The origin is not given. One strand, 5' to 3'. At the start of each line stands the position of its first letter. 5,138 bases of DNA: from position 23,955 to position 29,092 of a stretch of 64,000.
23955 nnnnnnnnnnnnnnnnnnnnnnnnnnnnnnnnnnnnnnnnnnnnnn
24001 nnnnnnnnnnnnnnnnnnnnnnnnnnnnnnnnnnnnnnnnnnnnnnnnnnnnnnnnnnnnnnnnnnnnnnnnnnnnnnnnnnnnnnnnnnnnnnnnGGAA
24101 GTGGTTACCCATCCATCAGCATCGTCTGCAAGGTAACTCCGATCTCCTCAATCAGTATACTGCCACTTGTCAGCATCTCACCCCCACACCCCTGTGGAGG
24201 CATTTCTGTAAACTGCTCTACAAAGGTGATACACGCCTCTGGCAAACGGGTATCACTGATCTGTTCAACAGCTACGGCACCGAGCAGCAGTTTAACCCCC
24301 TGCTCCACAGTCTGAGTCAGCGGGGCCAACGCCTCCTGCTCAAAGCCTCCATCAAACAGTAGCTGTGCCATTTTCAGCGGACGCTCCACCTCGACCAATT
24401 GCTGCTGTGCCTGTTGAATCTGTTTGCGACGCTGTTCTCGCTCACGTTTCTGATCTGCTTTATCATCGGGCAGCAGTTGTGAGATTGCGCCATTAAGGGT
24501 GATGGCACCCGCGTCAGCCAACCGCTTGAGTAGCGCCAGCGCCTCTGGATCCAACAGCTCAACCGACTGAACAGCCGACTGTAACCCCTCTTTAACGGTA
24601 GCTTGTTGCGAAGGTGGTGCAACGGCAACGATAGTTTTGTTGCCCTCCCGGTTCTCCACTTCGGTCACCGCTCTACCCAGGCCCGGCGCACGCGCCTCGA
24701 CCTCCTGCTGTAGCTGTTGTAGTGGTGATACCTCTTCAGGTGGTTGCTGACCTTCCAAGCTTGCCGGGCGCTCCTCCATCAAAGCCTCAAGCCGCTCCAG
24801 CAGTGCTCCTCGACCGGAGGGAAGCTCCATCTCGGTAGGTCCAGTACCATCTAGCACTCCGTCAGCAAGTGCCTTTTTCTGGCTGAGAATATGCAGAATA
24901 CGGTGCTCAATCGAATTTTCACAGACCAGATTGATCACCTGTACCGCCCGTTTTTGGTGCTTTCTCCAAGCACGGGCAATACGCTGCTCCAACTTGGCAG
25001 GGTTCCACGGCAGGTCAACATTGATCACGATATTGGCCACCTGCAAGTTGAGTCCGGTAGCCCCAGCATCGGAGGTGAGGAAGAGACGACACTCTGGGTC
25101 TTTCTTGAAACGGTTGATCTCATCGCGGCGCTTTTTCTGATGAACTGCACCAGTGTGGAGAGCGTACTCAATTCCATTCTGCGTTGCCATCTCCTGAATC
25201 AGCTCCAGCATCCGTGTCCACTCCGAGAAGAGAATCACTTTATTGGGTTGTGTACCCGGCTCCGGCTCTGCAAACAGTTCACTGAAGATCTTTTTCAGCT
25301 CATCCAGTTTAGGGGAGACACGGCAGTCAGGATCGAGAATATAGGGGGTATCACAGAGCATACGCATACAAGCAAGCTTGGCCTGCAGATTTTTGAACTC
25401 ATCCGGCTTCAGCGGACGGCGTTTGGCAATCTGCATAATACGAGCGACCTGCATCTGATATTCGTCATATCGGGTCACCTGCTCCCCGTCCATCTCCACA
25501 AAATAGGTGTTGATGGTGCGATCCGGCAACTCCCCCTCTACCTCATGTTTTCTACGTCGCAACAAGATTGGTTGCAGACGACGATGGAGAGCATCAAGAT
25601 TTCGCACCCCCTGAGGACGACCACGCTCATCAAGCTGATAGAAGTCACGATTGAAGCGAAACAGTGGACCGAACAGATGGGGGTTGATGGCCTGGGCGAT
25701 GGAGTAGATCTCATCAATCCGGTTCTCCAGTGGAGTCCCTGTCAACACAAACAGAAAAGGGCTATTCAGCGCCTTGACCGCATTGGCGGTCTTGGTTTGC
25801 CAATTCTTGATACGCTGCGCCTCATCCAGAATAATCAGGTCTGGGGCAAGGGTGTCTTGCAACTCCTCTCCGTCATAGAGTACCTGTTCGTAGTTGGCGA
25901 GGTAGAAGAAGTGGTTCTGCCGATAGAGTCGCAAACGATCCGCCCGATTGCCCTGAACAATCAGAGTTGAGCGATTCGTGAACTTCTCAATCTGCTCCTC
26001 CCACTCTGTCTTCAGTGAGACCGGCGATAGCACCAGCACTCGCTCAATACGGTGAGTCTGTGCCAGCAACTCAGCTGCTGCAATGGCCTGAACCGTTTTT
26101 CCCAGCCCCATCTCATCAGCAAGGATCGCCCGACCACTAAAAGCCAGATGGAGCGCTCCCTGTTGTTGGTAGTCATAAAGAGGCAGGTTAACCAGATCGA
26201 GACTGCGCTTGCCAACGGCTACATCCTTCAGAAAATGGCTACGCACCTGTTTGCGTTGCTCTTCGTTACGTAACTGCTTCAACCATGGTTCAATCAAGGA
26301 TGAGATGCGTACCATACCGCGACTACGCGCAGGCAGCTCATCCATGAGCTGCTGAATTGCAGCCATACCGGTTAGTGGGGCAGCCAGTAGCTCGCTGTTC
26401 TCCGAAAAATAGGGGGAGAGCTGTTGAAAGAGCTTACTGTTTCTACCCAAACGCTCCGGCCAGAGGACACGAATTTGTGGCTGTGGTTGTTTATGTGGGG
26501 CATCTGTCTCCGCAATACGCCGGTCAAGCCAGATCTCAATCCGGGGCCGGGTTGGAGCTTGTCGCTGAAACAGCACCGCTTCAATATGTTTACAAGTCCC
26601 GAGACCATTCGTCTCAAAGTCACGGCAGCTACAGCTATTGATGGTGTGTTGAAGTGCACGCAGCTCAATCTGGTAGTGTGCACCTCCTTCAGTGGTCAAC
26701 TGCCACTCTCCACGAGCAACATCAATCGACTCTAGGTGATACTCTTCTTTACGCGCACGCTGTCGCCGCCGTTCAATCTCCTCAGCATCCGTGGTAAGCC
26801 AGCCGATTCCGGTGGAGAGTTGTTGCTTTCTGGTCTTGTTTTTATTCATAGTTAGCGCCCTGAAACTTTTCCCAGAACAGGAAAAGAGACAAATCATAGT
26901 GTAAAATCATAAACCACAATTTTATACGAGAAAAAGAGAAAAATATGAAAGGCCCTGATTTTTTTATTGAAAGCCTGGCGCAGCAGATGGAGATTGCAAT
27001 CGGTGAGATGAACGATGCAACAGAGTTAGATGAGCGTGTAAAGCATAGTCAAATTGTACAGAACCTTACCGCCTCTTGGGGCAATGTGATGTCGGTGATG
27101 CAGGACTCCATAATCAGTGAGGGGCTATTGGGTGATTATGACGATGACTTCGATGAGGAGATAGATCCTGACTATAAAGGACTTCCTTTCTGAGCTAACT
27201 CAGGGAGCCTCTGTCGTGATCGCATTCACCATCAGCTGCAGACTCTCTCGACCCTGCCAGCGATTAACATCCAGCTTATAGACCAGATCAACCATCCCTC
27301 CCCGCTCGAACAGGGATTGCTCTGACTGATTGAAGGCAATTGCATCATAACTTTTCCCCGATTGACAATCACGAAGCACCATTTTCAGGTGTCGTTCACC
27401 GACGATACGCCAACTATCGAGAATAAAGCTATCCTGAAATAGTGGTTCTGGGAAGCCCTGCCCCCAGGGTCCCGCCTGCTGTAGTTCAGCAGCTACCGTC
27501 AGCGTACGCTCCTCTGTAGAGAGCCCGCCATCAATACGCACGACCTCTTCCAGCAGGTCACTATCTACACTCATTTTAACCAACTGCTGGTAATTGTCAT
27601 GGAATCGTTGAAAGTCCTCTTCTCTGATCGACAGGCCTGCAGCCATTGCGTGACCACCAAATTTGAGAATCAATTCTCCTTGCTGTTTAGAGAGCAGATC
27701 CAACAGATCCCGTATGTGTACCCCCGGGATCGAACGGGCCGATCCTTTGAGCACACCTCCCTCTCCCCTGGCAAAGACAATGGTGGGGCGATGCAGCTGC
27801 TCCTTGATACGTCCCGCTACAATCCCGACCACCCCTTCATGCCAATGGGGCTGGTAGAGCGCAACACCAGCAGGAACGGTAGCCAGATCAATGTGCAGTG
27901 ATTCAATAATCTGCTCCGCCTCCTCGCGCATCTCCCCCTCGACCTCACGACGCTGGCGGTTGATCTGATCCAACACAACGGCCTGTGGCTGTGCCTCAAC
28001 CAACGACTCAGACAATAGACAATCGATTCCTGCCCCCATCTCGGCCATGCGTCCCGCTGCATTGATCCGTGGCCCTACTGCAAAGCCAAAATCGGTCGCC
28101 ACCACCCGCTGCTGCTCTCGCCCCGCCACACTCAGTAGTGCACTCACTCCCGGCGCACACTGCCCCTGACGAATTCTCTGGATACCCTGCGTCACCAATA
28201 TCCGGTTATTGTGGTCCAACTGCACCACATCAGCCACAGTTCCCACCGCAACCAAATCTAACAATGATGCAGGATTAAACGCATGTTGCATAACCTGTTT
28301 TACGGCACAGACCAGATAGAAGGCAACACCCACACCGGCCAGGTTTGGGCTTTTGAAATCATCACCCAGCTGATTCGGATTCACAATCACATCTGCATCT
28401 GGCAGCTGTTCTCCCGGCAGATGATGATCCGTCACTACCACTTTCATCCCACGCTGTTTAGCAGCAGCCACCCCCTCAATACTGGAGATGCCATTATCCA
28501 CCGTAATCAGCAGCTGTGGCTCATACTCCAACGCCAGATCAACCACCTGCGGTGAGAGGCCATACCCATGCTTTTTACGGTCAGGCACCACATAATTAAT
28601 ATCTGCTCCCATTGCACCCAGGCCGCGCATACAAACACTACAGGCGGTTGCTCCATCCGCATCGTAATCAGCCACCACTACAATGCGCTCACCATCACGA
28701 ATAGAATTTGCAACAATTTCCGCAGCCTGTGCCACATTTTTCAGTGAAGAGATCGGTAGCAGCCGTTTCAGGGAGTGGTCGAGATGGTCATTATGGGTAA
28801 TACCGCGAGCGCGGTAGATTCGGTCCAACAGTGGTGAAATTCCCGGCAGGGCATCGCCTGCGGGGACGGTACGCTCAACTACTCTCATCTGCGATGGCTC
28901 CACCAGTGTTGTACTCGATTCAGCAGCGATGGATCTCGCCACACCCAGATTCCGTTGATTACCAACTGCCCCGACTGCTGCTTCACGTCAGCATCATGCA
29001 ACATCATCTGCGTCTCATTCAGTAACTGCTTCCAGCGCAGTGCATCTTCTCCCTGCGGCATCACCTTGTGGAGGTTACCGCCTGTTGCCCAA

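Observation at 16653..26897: SWIM-SNF2 helicase fused into a Wadjet (JetABCD/MksBEFG) operon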

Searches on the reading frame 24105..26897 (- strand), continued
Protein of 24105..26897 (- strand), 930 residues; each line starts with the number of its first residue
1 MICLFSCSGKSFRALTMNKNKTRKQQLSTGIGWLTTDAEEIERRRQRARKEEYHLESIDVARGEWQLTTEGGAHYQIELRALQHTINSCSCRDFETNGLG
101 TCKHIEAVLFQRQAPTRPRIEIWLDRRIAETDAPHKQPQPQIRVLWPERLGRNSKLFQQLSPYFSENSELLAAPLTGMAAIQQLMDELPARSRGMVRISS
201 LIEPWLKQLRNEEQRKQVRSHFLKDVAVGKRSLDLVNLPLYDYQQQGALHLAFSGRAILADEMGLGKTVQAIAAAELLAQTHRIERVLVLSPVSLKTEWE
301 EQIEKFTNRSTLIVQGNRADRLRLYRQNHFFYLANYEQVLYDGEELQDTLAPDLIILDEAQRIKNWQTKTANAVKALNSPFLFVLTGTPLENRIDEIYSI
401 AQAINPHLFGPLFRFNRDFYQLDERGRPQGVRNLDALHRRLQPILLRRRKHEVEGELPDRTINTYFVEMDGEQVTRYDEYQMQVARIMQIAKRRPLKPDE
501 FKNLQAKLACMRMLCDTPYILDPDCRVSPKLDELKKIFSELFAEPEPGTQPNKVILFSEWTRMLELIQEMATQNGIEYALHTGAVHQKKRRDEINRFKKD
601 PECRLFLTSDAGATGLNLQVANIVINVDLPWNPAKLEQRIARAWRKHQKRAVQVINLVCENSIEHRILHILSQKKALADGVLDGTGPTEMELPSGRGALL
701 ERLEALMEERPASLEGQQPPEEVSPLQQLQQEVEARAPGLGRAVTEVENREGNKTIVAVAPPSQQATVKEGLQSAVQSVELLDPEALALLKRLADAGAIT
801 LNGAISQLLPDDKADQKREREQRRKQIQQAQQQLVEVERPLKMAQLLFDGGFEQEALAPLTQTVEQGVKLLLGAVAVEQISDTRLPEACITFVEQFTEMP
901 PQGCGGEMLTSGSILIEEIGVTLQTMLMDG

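Call 42: search_solved_structures(query=window:24105-26897:-, max_evalue=1e-10)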
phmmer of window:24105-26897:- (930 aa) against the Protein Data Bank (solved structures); distinct sequences matched with E-value up to 1e-10: 83 (the best 60 are shown).
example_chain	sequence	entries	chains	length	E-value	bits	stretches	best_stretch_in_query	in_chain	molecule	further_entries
5jxr_A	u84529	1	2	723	1.3e-46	162.6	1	253-682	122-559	Chromatin-remodeling complex ATPase-like protein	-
1z63_A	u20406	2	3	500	3.9e-46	161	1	257-683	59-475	Helicase of the snf2/rad54 family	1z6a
7epu_B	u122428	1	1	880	1.3e-45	159.2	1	234-686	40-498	Chromodomain-helicase-DNA-binding protein 1-like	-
7otq_K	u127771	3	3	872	1.6e-45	159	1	234-686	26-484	Chromodomain-helicase-DNA-binding protein 1-like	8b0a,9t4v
7enn_K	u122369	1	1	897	2.1e-45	158.6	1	234-687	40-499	Chromodomain-helicase-DNA-binding protein 1-like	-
6pwf_K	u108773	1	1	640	3.2e-45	158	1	232-682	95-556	chromatin remodeling factor ISWI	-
6fhs_G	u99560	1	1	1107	2.9e-44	154.8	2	123-522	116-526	Ino80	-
8oo7_G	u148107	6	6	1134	3.1e-44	154.7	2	123-522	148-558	Chromatin-remodeling ATPase Ino80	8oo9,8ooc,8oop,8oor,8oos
8atf_G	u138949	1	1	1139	3.2e-44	154.7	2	123-522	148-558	Ino80 ATPase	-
6fml_G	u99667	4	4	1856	1e-43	153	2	123-522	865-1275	Ino80 | Ino80 ATPase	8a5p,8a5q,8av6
6vz4_K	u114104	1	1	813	3.8e-43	151.1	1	219-684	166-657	Nuclear protein STH1/NPS1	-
6vzg_K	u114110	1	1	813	3.9e-43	151.1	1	219-684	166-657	Nuclear protein STH1/NPS1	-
6k15_J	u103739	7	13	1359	1.2e-42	149.5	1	219-683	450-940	Nuclear protein STH1/NPS1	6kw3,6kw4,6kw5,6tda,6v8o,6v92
6jyl_K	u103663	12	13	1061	1.7e-42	149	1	235-682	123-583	ISWI chromatin-remodeling complex ATPase ISW1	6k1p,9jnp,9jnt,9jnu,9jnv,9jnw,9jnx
7x3t_V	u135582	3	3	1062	1.7e-42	148.9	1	235-682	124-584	ISWI chromatin-remodeling complex ATPase ISW1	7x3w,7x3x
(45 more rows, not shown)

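Call 70: find_encoding_contigs(protein=P0048, flank=10000, max_places=1)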
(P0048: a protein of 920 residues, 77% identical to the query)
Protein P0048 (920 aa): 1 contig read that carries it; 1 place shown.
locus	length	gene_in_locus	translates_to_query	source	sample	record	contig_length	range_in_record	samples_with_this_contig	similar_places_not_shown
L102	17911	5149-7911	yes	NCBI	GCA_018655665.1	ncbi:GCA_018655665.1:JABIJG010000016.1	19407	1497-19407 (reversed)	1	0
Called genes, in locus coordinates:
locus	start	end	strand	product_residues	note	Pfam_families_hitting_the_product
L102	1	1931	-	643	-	PF00456:Transketolase_N, PF13292:DXP_synthase_N (faint), PF02779:Transket_pyr, PF02780:Transketolase_C, PF22613:Transketolase_C_1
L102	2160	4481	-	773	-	PF00072:Response_reg, PF00512:HisKA, PF02518:HATPase_c, PF00072:Response_reg, PF01627:Hpt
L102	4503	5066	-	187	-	PF00578:AhpC-TSA, PF08534:Redoxin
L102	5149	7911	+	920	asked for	PF00176:SNF2-rel_dom, PF00270:DEAD (weak), PF04851:ResIII, PF00271:Helicase_C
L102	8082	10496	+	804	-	PF22548:AEP-TOTE, PF00270:DEAD, PF04851:ResIII, PF00271:Helicase_C (weak)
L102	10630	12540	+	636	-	PF00270:DEAD, PF00271:Helicase_C, PF16124:RecQ_Zn_bind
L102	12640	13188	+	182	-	PF05685:Uma2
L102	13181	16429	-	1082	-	PF02463:SMC_N (weak), PF13476:AAA_23, PF13555:AAA_29 (weak), PF13558:SbcC_Walker_B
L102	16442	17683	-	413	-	PF00149:Metallophos, PF12850:Metallophos_2 (faint), PF12320:SbcD_C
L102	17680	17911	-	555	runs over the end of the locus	PF10592:AIPR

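Call 71: find_encoding_contigs(protein=P0049, flank=10000, max_places=1)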
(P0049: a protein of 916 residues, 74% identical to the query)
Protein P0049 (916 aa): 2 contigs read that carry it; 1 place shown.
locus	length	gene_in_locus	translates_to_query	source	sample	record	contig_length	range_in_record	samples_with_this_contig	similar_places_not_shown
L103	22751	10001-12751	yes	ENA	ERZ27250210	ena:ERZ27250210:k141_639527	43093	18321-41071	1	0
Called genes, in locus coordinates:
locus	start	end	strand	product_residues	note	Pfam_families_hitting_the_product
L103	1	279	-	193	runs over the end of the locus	PF13689:DUF4154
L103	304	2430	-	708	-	PF07715:Plug, PF00593:TonB_dep_Rec_b-barrel, PF14905:OMP_b-brl_3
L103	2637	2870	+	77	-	-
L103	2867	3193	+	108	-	PF05164:ZapA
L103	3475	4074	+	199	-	PF01812:5-FTHF_cyc-lig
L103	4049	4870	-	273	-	PF03883:H2O2_YaaD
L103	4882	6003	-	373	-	-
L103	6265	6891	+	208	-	-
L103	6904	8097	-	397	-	PF13203:DUF2201_N, PF09967:DUF2201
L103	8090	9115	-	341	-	PF07728:AAA_5 (weak)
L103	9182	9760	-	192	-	PF03625:DUF302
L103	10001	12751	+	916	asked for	PF00176:SNF2-rel_dom, PF00270:DEAD (weak), PF04851:ResIII, PF00271:Helicase_C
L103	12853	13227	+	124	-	PF00072:Response_reg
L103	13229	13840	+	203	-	PF13690:CheX (faint), PF04509:CheC (faint)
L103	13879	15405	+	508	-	PF00512:HisKA, PF02518:HATPase_c, PF00072:Response_reg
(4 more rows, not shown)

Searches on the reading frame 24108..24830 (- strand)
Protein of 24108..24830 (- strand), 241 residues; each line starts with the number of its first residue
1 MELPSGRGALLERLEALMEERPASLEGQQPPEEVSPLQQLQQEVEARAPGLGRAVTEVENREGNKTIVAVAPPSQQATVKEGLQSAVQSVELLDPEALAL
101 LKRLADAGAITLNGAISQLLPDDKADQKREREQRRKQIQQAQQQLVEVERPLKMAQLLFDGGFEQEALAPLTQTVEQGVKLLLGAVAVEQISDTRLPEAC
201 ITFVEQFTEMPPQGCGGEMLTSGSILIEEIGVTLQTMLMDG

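Call 86: search_protein_families(library=pfam, proteins=[window:24108-24830:-], max_evalue=10)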
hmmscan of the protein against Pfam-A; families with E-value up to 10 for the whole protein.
window:24108-24830:- (241 aa): 1 family
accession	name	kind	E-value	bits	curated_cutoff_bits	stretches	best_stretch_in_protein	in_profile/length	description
PF15012.11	DUF4519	-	0.082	13.5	27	1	127-148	12-33/56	Domain of unknown function (DUF4519)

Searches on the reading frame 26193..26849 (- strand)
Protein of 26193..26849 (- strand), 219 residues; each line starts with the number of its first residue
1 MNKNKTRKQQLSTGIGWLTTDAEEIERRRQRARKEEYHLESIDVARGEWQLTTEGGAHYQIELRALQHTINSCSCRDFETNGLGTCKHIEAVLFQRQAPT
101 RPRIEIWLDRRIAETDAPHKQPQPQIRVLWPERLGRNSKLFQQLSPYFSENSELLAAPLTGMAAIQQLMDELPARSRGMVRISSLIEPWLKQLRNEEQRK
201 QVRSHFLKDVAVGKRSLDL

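Call 86: search_protein_families(library=pfam, proteins=[window:26193-26849:-], max_evalue=10)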
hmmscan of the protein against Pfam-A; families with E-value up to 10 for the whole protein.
window:26193-26849:- (219 aa): 3 families
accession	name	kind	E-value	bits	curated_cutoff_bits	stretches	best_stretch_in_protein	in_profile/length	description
PF04434.22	SWIM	-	0.00064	19.6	19.6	1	71-95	13-36/38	SWIM zinc finger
PF18065.6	PatG_C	-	0.26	11.8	25.9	1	15-47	34-66/115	PatG C-terminal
PF04954.18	SIP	-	0.4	11.7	26.3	1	154-182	5-33/119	Siderophore-interacting protein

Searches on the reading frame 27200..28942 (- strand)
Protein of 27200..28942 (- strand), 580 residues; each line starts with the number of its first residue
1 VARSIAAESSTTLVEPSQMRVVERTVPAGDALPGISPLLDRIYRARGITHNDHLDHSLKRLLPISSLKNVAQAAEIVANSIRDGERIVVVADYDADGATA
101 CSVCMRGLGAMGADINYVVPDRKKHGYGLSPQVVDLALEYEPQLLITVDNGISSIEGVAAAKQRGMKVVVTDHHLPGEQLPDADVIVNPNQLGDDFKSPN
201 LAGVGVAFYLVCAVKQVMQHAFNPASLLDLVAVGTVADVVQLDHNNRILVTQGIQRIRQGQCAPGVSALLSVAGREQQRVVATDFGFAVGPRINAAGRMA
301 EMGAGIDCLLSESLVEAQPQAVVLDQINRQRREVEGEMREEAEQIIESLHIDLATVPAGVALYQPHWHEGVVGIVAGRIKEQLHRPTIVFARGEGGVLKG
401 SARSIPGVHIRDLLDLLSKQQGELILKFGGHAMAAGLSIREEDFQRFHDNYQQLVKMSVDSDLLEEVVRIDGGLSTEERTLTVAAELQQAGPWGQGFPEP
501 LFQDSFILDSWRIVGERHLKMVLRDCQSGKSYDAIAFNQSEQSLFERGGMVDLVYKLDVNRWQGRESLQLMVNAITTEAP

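Call 3: search_protein_families(library=pfam, proteins=[window:27200-28942:-], max_evalue=0.01)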
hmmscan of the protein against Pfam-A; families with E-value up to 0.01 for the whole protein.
window:27200-28942:- (580 aa): 3 families
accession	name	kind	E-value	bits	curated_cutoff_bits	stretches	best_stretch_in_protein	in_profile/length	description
PF17768.7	RecJ_OB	-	7.3e-27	94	27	1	470-573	1-106/107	RecJ OB domain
PF01368.27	DHH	-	6.7e-26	91.5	28.1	1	86-235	1-125/125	DHH family, N-terminal domain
PF02272.25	DHHA1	-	1.6e-19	70.6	25.9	1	362-456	7-101/102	DHHA1 domain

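Call 4: search_protein_families(library=padloc, proteins=[window:27200-28942:-], max_evalue=0.01)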
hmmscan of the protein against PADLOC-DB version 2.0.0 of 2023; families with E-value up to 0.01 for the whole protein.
window:27200-28942:- (580 aa): 0 families
